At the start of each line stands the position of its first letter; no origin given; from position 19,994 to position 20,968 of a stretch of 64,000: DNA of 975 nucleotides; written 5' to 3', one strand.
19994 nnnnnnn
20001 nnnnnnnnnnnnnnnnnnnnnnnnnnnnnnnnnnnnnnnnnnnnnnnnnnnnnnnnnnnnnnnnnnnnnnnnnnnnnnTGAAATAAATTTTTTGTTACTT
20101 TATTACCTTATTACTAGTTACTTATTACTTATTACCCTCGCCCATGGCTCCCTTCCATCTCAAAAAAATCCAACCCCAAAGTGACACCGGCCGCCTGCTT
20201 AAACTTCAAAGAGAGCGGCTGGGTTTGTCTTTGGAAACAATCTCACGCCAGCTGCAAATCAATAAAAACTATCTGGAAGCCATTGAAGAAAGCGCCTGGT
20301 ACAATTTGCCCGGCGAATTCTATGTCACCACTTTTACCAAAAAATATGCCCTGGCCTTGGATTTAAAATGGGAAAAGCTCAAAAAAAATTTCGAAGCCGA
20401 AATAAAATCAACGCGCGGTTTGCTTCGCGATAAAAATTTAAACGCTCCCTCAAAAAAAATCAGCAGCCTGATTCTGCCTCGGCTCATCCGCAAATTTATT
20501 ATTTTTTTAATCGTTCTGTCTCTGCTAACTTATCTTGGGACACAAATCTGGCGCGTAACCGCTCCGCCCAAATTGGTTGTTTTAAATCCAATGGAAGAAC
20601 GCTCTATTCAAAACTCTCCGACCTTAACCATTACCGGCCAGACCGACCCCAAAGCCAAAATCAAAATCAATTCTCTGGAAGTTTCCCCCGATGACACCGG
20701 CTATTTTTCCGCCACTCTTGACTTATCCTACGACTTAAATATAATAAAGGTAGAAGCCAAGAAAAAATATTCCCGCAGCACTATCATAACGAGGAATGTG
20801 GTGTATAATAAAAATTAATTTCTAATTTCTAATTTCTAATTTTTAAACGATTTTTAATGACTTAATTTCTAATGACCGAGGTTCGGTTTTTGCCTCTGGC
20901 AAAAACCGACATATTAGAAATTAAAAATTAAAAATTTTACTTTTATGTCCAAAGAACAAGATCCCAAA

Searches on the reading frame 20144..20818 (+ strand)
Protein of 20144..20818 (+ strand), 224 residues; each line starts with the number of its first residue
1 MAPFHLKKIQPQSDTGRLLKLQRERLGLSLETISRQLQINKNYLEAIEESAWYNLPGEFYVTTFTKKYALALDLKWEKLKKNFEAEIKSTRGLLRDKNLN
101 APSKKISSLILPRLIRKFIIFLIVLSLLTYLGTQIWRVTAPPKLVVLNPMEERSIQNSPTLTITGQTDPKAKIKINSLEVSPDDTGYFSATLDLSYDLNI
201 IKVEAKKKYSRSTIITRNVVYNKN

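Call 80: search_protein_families(library=pfam, proteins=[window:20144-20818:+], max_evalue=0.001)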
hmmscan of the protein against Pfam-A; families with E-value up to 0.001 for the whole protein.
window:20144-20818:+ (224 aa): 4 families
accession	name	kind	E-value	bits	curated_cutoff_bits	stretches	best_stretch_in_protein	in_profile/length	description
PF13413.12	HTH_25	-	2.5e-16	59.7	24.6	1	19-76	2-59/62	Helix-turn-helix domain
PF09136.16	Glucodextran_B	-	8.9e-10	38.8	27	1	142-221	1-81/83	Glucodextranase, domain B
PF12844.13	HTH_19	-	6.1e-06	26.5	30.2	1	16-74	1-53/64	Helix-turn-helix domain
PF13560.12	HTH_31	-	0.0002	22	27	1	16-50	3-37/64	Helix-turn-helix domain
